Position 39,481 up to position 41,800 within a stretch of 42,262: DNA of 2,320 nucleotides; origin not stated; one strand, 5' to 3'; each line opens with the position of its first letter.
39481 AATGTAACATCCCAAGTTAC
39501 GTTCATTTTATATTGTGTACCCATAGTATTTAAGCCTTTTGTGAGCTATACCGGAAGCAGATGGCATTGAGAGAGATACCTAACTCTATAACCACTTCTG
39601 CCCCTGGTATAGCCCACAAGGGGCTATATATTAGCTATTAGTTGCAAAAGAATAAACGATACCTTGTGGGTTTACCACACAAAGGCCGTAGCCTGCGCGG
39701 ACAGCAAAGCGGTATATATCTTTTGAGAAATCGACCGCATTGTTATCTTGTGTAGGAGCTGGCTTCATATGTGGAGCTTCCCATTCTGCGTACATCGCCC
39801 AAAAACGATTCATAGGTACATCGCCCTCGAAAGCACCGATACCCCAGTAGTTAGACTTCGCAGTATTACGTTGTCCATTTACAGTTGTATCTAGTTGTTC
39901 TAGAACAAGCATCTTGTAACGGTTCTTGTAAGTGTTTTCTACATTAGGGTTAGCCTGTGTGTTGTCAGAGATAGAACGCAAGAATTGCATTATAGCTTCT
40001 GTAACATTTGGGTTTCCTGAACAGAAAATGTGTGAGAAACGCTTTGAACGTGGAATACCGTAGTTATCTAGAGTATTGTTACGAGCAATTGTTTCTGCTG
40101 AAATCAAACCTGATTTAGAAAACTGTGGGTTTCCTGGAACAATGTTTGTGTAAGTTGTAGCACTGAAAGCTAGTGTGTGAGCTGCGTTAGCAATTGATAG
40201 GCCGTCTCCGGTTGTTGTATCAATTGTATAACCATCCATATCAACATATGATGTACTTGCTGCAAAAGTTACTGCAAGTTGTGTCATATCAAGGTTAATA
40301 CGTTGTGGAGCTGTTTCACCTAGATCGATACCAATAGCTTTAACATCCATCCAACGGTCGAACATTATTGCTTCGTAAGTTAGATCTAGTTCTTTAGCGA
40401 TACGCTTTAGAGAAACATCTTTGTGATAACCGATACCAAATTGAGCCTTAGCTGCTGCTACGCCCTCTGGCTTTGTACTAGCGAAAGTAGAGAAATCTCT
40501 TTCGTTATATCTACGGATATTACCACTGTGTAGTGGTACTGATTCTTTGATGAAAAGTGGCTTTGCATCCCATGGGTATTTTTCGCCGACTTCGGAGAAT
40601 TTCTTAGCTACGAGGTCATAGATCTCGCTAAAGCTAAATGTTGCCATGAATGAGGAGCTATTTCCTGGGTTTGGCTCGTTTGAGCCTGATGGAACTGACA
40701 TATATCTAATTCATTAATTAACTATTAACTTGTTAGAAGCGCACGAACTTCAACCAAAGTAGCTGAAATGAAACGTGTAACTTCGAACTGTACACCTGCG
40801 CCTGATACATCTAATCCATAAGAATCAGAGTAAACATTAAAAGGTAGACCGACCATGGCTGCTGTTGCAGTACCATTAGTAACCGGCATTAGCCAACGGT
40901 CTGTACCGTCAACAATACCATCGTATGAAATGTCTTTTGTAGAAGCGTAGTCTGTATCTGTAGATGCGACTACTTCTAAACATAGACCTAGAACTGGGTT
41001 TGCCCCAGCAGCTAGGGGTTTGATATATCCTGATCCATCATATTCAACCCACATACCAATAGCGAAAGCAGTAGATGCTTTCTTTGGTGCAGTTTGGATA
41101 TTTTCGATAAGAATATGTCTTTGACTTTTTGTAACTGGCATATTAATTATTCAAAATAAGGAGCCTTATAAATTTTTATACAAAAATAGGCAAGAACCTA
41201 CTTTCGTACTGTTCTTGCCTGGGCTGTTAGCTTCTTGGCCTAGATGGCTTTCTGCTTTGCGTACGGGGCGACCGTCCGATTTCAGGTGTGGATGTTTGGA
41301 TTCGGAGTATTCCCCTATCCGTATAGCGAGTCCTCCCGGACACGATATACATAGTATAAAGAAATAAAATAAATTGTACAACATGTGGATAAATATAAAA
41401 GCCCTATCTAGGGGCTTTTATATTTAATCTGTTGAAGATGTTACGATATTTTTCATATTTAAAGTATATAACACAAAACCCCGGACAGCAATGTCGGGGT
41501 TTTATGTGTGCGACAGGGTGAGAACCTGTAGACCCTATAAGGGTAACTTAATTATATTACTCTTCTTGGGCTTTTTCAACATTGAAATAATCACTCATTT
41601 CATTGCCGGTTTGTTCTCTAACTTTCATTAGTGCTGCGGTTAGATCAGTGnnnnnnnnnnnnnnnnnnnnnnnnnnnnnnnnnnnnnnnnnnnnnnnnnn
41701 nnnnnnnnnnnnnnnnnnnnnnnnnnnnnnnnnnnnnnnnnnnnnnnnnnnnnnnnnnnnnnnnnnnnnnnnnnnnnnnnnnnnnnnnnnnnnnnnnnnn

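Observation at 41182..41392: Strong promoter driving a ~165-nt GC-rich structured leader that ends in a terminator just before the capsid genes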

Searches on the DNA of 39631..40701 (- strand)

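Call 89: search_rna_families(sources=[L023, L024, L029, L034, L042, L044, L046, L047, L037], threshold=evalue, max_evalue=5)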
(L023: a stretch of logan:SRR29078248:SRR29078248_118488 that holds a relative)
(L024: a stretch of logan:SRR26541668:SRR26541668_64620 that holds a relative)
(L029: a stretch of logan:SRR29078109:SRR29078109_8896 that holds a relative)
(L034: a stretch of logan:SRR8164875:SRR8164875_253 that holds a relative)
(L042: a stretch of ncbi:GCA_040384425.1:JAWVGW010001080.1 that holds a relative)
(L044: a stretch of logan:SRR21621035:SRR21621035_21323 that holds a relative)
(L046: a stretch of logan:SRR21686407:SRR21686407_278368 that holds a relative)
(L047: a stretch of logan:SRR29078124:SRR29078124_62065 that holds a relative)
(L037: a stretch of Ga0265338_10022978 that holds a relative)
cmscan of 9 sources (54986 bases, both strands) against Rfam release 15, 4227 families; matches with E-value up to 5: 11.
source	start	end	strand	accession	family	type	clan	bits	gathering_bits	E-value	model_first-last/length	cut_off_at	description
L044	1088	1225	-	RF04180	BTnc231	Gene; sRNA;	-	41.6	80.4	3.9e-05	1-154/154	no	Bacteroides sRNA BTnc231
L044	4474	4534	-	RF03872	MIR6426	Gene; miRNA;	-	31.4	96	0.028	1-84/84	no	MIR6426 microRNA precursor family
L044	1084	1169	-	RF01859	Phe_leader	Cis-reg; leader;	-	27.4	55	1.9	1-125/125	no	Phenylalanine leader peptide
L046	1416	1487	-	RF01859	Phe_leader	Cis-reg; leader;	-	27.2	55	2.1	1-125/125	no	Phenylalanine leader peptide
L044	4144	4194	-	RF03701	mir-4041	Gene; miRNA;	-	25.3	74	2.2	1-54/54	no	mir-4041 microRNA precursor family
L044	4475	4533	-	RF04202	MIR5380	Gene; miRNA;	-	25.1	150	1.2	1-137/137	no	MIR5380 microRNA precursor family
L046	3794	3833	+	RF02750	ES003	Gene; sRNA;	-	24.1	37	1.6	1-53/53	no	ES003 sRNA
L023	3585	3645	-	RF00849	mir-60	Gene; miRNA;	-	23.4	67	2.6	1-72/72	no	mir-60 microRNA precursor family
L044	3799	3867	-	RF03469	mir-1179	Gene; miRNA;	-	22.9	80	3.7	1-82/82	no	mir-1179 microRNA precursor family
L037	5075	5175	+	RF01234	SNORA47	Gene; snRNA; snoRNA; HACA-box;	-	21.2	45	3.2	1-138/138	no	Small nucleolar RNA SNORA47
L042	4445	4496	-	RF01124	sR36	Gene; snRNA; snoRNA; CD-box;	-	19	55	2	1-55/55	no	Small nucleolar RNA sR36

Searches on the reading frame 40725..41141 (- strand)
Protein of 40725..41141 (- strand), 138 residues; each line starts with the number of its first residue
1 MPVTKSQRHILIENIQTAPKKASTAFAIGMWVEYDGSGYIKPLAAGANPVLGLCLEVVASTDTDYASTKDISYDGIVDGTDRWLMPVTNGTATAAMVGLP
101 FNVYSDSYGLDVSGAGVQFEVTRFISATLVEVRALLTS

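Call 12: search_protein_families(library=phrogs, proteins=[window:40725-41141:-], max_evalue=0.01)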
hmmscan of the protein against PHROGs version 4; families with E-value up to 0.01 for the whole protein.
window:40725-41141:- (138 aa): 0 families

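Call 13: search_protein_families(library=pfam, proteins=[window:40725-41141:-], max_evalue=0.01)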
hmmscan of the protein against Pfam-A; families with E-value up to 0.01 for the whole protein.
window:40725-41141:- (138 aa): 0 families

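Call 90: search_solved_structures(query=window:40725-41141:-, max_evalue=1)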
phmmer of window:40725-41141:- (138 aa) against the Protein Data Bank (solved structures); distinct sequences matched with E-value up to 1: 5.
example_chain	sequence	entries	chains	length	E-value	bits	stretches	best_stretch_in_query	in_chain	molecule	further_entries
7awz_A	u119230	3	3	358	0.002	21.3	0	57-107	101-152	Scone-E | SconeE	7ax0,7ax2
9sfi_O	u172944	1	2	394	0.34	14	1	28-80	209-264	Ferredoxin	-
9s8c_A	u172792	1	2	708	0.78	12.9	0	4-55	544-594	Sodium/hydrogen exchanger 6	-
9s8d_B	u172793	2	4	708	0.79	12.8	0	4-55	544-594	Sodium/hydrogen exchanger 6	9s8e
9s0r_A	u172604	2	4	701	0.96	12.6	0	4-55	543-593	Sodium/hydrogen exchanger 6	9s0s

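Call 103: find_homologous_proteins(query=window:40725-41141:-)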
Query window:40725-41141:- (138 aa): 31 proteins with E <= 0.001 among 62 candidates.
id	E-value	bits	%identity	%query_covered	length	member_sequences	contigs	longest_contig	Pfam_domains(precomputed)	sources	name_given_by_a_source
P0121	3.0e-82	291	96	100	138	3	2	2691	-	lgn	-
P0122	3.0e-76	271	89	100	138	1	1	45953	-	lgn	-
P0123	4.1e-48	180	65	96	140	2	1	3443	-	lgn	-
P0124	2.0e-47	178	66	96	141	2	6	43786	-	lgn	-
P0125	7.0e-47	176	65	95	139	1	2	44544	-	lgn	-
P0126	1.1e-43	166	61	98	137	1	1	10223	-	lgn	-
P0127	3.0e-43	165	59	98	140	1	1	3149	-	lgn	-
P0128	3.1e-42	161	59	97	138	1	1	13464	-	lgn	-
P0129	1.7e-41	159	61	95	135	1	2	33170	-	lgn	-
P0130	2.9e-41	158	66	79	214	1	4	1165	-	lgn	-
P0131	2.7e-40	155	57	96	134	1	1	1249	-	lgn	-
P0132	2.0e-38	149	65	82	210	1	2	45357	-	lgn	-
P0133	1.4e-36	143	63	82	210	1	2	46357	-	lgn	-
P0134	2.9e-36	142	61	94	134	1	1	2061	-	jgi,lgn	-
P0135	3.8e-35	139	57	78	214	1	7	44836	-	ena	-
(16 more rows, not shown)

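Call 109: predict_structure(alignment_id=A6)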
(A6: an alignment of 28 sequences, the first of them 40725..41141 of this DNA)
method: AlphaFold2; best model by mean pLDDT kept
length: 138 residues; sequences in the alignment: 28
mean_pLDDT: 92.5   pTM: 0.85
mean pLDDT of the five models: 92.5, 92.0, 89.9, 89.8, 89.6
residues with pLDDT >= 90: 117; 70-90: 17; 50-70: 3; < 50: 1
segments of 3 or more residues with pLDDT < 50: none
pLDDT, mean of each block of 10 residues (from residue 1): 75 89 95 95 94 95 94 87 94 97 95 95 96 91
secondary structure, 60 per line:
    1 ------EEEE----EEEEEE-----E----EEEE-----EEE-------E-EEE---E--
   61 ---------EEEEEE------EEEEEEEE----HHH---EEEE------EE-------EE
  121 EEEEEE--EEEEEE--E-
elements in order: E7-10 E15-20 E31-34 E40-42 E52-54 E70-75 E82-89 E100-103 E119-126 E129-134

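Call 112: fold_search(model_id=the predicted structure, library=pdb)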
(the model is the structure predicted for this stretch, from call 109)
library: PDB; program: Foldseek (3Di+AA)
matches with E <= 10: 269; with E <= 0.001: 4
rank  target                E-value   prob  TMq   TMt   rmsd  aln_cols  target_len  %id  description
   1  8qsy_JJ               1.1e-04  1.00  0.61  0.63   3.9       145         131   19  Portal capsid interface of full Haloferax tailed virus 1. (released 2024-10-23)
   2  8qsy_LJ               1.6e-04  1.00  0.57  0.60   4.3       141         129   18  Portal capsid interface of full Haloferax tailed virus 1. (released 2024-10-23)
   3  8qsy_JI               2.6e-04  1.00  0.59  0.60   3.7       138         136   19  Portal capsid interface of full Haloferax tailed virus 1. (released 2024-10-23)
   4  8qsy_MJ               4.4e-04  1.00  0.60  0.63   4.0       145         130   19  Portal capsid interface of full Haloferax tailed virus 1. (released 2024-10-23)
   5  9ocb_J                9.1e-03  1.00  0.49  0.46   5.4       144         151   18  Sf11 capsid Icosahedral Reconstruction (released 2025-11-12)
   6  8hdt_G                1.0e-02  0.99  0.49  0.42   6.9       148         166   16  Cyanophage Pam3 capsid asymmetric unit (released 2023-01-18)
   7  9ocb_H                1.2e-02  1.00  0.54  0.50   5.5       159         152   15  Sf11 capsid Icosahedral Reconstruction (released 2025-11-12)
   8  8pkh_DI               1.3e-02  0.96  0.38  0.36   6.9       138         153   13  Borrelia bacteriophage BB1 procapsid, fivefold-symmetrized outer shell (released 2023-07-12)
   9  9ocb_K                1.4e-02  1.00  0.49  0.47   6.6       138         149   15  Sf11 capsid Icosahedral Reconstruction (released 2025-11-12)
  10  8pkh_EI               1.4e-02  0.95  0.36  0.33   7.1       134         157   16  Borrelia bacteriophage BB1 procapsid, fivefold-symmetrized outer shell (released 2023-07-12)
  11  8pkh_DH               1.5e-02  0.96  0.38  0.36   7.2       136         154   14  Borrelia bacteriophage BB1 procapsid, fivefold-symmetrized outer shell (released 2023-07-12)
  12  8pkh_DO               1.5e-02  0.93  0.36  0.33   7.3       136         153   12  Borrelia bacteriophage BB1 procapsid, fivefold-symmetrized outer shell (released 2023-07-12)
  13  8pkh_EO               1.7e-02  0.85  0.32  0.28   7.8       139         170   14  Borrelia bacteriophage BB1 procapsid, fivefold-symmetrized outer shell (released 2023-07-12)
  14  9kmg_b                1.8e-02  0.98  0.46  0.41   8.9       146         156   16  Cryo-EM Structure of Bacteriophage FCWL1 Capsid (released 2025-01-22)
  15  8pkh_DF               1.8e-02  0.94  0.38  0.35   7.3       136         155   14  Borrelia bacteriophage BB1 procapsid, fivefold-symmetrized outer shell (released 2023-07-12)
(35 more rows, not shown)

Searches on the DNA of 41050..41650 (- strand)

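Call 7: search_rna_families(source=window, start=41050, end=41650, threshold=evalue, max_evalue=10, show_alignments=3)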
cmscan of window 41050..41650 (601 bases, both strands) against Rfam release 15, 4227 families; matches with E-value up to 10: 26.
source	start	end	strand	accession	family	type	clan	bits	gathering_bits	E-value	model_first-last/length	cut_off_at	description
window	41381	41509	+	RF00514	His_leader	Cis-reg; leader;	-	23.7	49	0.13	1-126/126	no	Histidine operon leader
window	41386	41475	-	RF00121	MicC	Gene; sRNA;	-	23.3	90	0.44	1-123/123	no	MicC RNA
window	41392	41458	-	RF00506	Thr_leader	Cis-reg; leader;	-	22.8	55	0.063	1-118/118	no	Threonine operon leader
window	41359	41418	+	RF02844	RefA9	Gene; antisense;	-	22.8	49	0.42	1-64/64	no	Enterococcus sRNA A9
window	41431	41509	+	RF02495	ohsC_RNA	Gene; antitoxin;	-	22.1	50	0.7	1-77/77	no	Oppression of Hydrophobic ORF by sRNA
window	41467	41537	-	RF01772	rnk_pseudo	Cis-reg; leader;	-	21.9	55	0.26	1-108/108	no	Pseudomonas rnk leader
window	41394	41507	-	RF01770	rimP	Cis-reg; leader;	-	20.6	47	0.76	30-102/102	no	Gammaprotebacteria rimP leader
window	41156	41209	-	RF02948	cow-rumen-4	Gene; sRNA;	-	19.9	48.5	1.2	1-64/64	no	cow-rumen-4 RNA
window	41393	41509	+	RF02449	ncr1015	Gene; sRNA;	-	19.9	60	3.3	1-121/121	no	Bacillus sRNA ncr1015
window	41358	41424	+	RF01859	Phe_leader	Cis-reg; leader;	-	19.6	55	1.1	1-125/125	no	Phenylalanine leader peptide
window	41368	41507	+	RF01470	rli38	Gene; sRNA;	-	18.6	49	5.7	1-150/150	no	Listeria sRNA rli38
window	41470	41585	-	RF00506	Thr_leader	Cis-reg; leader;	-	18.5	55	0.67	1-118/118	no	Threonine operon leader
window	41138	41233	+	RF02414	rli60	Gene; sRNA;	-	18.5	60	9.8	1-191/191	no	Listeria sRNA rli60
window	41391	41612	-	RF04184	BTnc060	Gene; sRNA;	-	18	228.9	2.6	1-213/213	no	Bacteroides sRNA BTnc060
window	41368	41453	+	RF01770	rimP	Cis-reg; leader;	-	17.5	47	3.4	1-102/102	no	Gammaprotebacteria rimP leader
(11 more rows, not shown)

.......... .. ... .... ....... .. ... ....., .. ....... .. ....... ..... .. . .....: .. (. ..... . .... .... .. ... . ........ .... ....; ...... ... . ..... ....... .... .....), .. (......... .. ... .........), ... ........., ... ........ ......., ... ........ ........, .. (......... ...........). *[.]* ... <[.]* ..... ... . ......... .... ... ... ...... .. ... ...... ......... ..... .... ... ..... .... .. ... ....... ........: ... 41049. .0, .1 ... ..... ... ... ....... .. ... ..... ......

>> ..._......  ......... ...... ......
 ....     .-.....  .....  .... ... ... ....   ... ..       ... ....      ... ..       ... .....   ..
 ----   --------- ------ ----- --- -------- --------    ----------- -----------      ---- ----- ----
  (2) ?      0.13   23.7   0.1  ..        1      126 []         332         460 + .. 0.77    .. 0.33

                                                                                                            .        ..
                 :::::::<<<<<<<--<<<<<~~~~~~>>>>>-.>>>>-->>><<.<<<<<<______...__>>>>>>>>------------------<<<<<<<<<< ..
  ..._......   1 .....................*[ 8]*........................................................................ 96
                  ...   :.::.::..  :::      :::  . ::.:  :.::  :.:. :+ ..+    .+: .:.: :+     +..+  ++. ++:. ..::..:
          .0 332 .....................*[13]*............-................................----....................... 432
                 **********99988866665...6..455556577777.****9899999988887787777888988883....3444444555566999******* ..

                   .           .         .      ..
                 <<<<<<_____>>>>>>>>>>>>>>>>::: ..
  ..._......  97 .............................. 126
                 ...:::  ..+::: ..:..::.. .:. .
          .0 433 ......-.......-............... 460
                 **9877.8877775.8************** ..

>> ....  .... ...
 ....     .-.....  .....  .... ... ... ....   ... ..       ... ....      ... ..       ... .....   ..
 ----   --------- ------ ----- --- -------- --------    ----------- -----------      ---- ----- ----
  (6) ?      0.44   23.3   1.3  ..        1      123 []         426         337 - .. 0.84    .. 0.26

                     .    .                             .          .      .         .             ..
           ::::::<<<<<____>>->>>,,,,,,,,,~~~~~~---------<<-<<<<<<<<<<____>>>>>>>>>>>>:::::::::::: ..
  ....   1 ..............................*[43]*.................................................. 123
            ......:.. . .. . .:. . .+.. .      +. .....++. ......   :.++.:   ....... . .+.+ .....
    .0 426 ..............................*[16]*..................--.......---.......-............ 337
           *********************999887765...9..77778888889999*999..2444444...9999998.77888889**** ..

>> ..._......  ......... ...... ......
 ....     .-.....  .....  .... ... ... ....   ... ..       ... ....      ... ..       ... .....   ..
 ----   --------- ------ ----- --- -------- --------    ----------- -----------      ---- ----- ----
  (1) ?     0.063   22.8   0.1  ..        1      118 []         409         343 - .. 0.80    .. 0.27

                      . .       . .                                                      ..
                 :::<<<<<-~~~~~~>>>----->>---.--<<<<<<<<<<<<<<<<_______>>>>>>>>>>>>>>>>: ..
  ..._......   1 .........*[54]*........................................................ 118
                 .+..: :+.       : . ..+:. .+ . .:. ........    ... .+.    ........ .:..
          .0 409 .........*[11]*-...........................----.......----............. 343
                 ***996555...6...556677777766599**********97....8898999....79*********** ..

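Call 9: search_dna_similar(query=window:41100-41600:-, collection=phages, mode=distant)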
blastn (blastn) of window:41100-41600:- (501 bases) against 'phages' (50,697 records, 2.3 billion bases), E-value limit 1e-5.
No match.

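Call 60: build_rna_model(alignment_id=A4, structure=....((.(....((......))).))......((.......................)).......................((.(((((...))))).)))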
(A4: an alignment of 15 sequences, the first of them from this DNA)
Model R1 built from alignment A4 (15 sequences, 101 columns); structure: as given.
model positions 87; base pairs 14; branch points 2; effective number of sequences 4.05; information 0.654 bits per position. Calibrated on 0.2 Mb of random sequence (short: E-values are rough).
structure used (alignment columns):
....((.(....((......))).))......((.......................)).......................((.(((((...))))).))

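Call 61: search_with_rna_model(model_id=R1, sources=[window, L003, L004, L005, L006, L007, L008, L009, L010, L011, L012, L013, L014, L015, L016, L017, L018, L019, L020, L001, L021, L022, L023, L024, L025, L029, L033, L034, L036, L037, L042, L044, L046], max_evalue=10)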
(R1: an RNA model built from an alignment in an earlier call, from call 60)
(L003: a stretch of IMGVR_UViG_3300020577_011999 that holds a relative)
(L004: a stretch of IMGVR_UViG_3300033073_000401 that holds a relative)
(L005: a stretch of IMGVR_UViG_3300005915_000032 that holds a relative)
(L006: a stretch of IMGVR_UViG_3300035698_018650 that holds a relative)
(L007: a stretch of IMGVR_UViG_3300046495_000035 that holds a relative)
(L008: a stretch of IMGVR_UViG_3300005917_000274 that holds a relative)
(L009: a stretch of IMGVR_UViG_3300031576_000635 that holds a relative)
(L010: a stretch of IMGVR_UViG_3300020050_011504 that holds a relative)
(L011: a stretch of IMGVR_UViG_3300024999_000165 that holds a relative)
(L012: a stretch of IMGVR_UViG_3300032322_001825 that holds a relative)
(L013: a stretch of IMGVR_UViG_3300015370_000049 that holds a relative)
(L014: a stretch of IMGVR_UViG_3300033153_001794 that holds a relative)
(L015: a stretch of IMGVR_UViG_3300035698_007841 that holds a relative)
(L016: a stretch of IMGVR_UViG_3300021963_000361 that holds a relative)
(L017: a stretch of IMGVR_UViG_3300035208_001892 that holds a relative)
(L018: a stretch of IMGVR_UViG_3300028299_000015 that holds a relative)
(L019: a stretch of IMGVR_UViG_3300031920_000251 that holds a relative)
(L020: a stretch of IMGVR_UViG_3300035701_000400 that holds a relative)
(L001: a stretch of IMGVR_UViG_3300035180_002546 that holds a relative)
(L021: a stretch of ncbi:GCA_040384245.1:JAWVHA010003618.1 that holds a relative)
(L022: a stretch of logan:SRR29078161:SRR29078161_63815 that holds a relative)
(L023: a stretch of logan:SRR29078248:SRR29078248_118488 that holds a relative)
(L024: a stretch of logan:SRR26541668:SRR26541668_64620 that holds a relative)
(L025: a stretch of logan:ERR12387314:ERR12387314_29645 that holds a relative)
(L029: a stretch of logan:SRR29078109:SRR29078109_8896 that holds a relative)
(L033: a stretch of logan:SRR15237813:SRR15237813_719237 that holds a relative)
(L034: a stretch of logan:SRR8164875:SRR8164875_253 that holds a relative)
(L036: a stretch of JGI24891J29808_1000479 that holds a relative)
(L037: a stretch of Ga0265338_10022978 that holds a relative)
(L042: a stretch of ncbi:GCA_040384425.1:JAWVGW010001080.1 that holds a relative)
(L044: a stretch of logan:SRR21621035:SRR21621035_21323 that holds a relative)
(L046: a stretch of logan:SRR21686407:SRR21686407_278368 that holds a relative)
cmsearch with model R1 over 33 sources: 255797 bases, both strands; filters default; matches with E-value up to 10: 15.
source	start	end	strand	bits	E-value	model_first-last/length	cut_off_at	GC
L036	2689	2774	-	89.4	4.7e-18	1-87/87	no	0.56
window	41260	41347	-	89.3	5.2e-18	1-87/87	no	0.56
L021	1849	1936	+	89.1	5.6e-18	1-87/87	no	0.5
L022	1839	1924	+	88.9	6.1e-18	1-87/87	no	0.56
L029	1620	1698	+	80.4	5e-16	1-87/87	no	0.58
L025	1846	1936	+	76.9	3e-15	1-87/87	no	0.55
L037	3379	3454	+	76.1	4.7e-15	1-87/87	no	0.53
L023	1661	1753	+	71.3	5.5e-14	1-87/87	no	0.53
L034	1864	1948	+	65.6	1.1e-12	1-87/87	no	0.51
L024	1870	1941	+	60.6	1.4e-11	1-87/87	no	0.56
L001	3338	3411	+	60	1.9e-11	1-87/87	no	0.55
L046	1653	1744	+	58.6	4.1e-11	1-87/87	no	0.54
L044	1634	1722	+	54.5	3.3e-10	1-87/87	no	0.49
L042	1648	1736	+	52.1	1.1e-09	1-87/87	no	0.52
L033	1924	1987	+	49.3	4.8e-09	1-87/87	no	0.47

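Call 82: search_with_rna_model(model_id=R1, sources=[L047, L048], max_evalue=10, show_alignments=2)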
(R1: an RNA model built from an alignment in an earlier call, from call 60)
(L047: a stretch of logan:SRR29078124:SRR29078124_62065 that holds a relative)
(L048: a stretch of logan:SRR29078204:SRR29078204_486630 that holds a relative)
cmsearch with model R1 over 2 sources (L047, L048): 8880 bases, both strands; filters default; matches with E-value up to 10: 2.
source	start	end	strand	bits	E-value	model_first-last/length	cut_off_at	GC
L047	1641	1731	+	53.8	1.6e-11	1-87/87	no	0.46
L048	632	722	+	53.8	1.6e-11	1-87/87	no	0.46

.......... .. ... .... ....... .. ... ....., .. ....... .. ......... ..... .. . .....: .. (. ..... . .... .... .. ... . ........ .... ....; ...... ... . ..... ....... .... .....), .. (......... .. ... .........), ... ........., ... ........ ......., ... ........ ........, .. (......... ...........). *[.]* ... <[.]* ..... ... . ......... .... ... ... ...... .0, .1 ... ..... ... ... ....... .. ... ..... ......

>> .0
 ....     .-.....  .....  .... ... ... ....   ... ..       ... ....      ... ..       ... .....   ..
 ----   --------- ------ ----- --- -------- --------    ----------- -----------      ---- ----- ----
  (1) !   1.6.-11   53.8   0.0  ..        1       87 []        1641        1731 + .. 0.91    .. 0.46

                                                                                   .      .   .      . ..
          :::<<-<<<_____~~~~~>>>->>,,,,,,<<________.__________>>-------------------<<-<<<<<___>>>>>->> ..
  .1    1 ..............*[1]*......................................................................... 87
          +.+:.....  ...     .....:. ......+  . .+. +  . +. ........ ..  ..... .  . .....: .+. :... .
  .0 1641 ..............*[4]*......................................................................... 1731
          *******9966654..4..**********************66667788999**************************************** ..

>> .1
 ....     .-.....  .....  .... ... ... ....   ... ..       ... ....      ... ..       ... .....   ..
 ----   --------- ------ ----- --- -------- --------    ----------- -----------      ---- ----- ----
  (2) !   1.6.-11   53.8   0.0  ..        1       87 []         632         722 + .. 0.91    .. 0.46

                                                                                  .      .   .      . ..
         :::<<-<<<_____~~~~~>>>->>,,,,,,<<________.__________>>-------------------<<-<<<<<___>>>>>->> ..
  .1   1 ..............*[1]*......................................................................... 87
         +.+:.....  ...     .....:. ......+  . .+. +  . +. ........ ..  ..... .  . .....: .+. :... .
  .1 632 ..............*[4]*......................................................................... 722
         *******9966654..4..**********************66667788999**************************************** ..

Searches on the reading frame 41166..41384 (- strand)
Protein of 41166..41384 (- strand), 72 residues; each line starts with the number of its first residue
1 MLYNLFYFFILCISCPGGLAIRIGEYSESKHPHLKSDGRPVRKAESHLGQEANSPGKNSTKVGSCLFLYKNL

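Call 12: search_protein_families(library=phrogs, proteins=[window:41166-41384:-], max_evalue=0.01)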
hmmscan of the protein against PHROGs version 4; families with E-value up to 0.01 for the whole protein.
window:41166-41384:- (72 aa): 0 families

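Call 13: search_protein_families(library=pfam, proteins=[window:41166-41384:-], max_evalue=0.01)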
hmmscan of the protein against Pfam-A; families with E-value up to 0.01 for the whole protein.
window:41166-41384:- (72 aa): 0 families
